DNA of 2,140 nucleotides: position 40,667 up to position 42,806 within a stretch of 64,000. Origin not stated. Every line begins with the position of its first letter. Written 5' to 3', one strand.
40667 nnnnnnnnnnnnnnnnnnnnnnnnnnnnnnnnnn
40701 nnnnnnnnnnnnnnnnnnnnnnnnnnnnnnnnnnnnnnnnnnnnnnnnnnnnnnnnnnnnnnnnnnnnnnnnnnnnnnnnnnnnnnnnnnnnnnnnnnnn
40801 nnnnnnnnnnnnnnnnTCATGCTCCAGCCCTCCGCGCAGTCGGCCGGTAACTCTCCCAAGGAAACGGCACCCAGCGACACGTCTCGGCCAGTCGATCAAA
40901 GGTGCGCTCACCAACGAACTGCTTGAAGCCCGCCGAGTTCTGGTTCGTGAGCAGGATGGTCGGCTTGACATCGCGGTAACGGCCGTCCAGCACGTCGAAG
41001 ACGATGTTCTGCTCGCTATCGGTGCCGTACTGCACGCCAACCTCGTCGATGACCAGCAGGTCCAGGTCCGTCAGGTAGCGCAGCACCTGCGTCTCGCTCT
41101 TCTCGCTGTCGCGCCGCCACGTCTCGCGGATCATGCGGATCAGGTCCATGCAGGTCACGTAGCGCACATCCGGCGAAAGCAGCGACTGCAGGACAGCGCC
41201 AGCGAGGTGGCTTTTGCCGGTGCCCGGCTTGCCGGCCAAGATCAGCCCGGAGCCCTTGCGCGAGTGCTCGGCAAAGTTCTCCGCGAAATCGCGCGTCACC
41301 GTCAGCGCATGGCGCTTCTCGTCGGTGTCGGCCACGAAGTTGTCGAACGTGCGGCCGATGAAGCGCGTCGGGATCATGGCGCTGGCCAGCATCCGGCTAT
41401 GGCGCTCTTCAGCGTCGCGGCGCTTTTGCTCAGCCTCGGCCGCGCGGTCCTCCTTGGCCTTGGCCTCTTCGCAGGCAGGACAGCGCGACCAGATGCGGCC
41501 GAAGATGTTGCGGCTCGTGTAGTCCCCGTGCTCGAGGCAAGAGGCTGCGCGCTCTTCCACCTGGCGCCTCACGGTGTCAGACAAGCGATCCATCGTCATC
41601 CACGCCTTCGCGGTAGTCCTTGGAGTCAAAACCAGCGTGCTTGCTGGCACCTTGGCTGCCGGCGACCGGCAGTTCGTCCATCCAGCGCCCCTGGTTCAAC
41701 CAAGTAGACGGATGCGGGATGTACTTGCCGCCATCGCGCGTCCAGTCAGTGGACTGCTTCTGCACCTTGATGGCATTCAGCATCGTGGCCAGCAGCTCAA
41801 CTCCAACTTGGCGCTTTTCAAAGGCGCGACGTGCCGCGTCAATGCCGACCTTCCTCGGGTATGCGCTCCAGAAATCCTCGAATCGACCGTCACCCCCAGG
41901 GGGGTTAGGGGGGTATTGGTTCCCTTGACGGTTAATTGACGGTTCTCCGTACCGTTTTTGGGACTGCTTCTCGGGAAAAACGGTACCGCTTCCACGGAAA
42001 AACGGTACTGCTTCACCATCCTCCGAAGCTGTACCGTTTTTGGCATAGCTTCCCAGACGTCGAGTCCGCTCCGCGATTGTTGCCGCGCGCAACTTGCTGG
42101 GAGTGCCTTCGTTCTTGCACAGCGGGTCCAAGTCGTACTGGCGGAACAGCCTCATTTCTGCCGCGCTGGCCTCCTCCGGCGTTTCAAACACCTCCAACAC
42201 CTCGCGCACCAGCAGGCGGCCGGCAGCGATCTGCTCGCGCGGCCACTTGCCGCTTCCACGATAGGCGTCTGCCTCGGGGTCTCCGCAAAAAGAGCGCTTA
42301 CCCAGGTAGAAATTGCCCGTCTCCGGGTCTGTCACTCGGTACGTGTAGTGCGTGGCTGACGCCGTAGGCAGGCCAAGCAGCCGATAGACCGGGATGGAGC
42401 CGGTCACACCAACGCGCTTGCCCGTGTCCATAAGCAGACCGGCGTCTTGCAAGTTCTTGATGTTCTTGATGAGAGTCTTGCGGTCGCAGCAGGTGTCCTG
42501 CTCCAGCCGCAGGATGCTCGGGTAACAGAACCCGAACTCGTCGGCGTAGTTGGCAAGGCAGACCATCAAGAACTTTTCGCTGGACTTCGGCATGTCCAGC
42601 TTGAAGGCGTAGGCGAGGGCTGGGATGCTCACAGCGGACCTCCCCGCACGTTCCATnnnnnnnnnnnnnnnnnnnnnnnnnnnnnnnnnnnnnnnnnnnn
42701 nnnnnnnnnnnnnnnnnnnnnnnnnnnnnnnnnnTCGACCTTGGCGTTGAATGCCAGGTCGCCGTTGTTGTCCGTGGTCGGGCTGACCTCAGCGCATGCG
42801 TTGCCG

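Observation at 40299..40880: Phage protein ending in an RNA-polymerase alpha-CTD-like HhH domain (copy 1)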

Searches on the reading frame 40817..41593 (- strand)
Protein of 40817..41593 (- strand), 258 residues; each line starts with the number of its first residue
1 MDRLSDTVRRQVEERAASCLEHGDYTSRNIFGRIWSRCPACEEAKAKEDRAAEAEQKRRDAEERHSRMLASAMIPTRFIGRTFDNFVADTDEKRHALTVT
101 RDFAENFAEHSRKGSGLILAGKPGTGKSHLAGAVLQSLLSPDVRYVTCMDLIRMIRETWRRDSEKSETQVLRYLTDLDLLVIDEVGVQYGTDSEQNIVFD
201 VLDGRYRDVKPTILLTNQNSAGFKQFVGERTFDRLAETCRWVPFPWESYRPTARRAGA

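Call 51: search_protein_families(library=phrogs, proteins=[window:40817-41593:-], max_evalue=0.001)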
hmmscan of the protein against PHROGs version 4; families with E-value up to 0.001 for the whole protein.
window:40817-41593:- (258 aa): 6 families
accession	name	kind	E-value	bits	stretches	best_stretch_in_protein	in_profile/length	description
phrog_50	-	DNA, RNA and nucleotide metabolism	2.2e-71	242.6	1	9-255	268-515/570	DnaC-like helicase loader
phrog_3277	-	DNA, RNA and nucleotide metabolism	5.4e-41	141.2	1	111-253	7-156/168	DnaC-like helicase loader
phrog_26922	-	DNA, RNA and nucleotide metabolism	1e-07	33.5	1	168-240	3-75/92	DnaC-like helicase loader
phrog_27475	-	unknown function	2.9e-07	30.3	1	63-250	393-583/599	-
phrog_15321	-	unknown function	0.00023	22.3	1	173-238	4-75/93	-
phrog_2376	-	other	0.00081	19.8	0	105-230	66-179/363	ATPase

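Call 67: find_related_loci(query=window:40817-41593:-, collection=genome_contigs, flank=8000)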
Query window:40817-41593:- (258 aa) in genome_contigs; peptide patterns used: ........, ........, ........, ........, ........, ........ (x = any residue, [..] = any of these).
252 stretches matched a pattern; 3 encode a relative of the query (tblastn E <= 1e-3); 3 distinct loci.
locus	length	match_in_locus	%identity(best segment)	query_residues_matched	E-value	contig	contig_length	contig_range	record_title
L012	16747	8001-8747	51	17-257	3e-77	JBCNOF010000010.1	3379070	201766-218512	MAG: Roseateles sp. isolate SMAGNO120 Contig10, whole genome shotgun sequence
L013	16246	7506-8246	53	17-255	4e-75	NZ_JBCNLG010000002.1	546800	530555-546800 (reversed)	MAG: Roseateles sp. isolate SMAGNO43 Contig2, whole genome shotgun sequence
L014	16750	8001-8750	51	17-258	4e-74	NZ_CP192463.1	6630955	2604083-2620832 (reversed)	Roseateles noduli strain 37a16 chromosome, complete genome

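Call 68: find_related_loci(query=window:40817-41593:-, collection=viral_contigs, flank=8000)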
Query window:40817-41593:- (258 aa) in viral_contigs; peptide patterns used: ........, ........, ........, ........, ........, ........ (x = any residue, [..] = any of these).
41 stretches matched a pattern; 3 encode a relative of the query (tblastn E <= 1e-3); 3 distinct loci.
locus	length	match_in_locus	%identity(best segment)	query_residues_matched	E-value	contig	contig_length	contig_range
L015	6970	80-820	52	17-255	3e-76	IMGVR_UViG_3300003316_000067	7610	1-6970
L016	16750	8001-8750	38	4-250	1e-54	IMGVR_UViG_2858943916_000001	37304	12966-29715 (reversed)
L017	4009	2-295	62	159-255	3e-35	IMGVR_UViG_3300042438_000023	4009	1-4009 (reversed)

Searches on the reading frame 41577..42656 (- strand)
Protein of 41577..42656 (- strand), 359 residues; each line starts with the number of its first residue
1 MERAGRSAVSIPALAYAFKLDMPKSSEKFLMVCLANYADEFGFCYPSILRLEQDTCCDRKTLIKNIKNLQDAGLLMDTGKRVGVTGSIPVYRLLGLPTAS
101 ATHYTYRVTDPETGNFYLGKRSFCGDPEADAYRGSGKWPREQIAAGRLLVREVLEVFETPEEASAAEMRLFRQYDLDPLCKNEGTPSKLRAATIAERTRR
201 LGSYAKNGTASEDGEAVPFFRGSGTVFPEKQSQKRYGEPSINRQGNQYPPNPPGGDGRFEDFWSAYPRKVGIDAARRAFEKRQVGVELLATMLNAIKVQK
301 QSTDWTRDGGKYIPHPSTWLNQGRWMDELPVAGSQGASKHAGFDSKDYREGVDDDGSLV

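Call 51: search_protein_families(library=phrogs, proteins=[window:41577-42656:-], max_evalue=0.001)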
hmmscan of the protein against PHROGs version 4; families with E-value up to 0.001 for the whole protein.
window:41577-42656:- (359 aa): 16 families
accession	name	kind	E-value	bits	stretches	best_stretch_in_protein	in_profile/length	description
phrog_270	-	DNA, RNA and nucleotide metabolism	1.1e-36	128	1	18-338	40-259/383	replication initiation protein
phrog_9474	-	DNA, RNA and nucleotide metabolism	7.8e-24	85.7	1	254-339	174-259/288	replication initiation protein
phrog_1032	-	DNA, RNA and nucleotide metabolism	1.5e-22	81.9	1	9-117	1-112/281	replication initiation protein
phrog_9327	-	DNA, RNA and nucleotide metabolism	7.9e-19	69.3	1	233-350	147-264/276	primosomal protein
phrog_6643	-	DNA, RNA and nucleotide metabolism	2.5e-15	57.7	1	11-97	3-89/313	replication initiation protein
phrog_1347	-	unknown function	3.1e-13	50.3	1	257-332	275-349/417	-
phrog_11896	-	DNA, RNA and nucleotide metabolism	3.6e-10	41.2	1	24-93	19-88/225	primosomal protein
phrog_391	-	DNA, RNA and nucleotide metabolism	2.9e-08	34.7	1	19-93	11-88/298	replication initiation O-like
phrog_10293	-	unknown function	7.2e-08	33.3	1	258-327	16-83/185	-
phrog_16304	-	unknown function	1.3e-07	32.8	1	258-329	146-225/244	-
phrog_314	-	DNA, RNA and nucleotide metabolism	1.7e-07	31.6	1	102-182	178-261/574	homing endonuclease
phrog_4617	-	DNA, RNA and nucleotide metabolism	1.2e-06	29.4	1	12-93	4-86/223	replication initiation protein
phrog_428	-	DNA, RNA and nucleotide metabolism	2.1e-06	28.2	1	27-83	109-165/455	replication initiation protein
phrog_8540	-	DNA, RNA and nucleotide metabolism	1.1e-05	26.7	1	10-96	2-87/196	replication initiation O-like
phrog_35156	-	unknown function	1.6e-05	26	1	256-326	84-150/154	-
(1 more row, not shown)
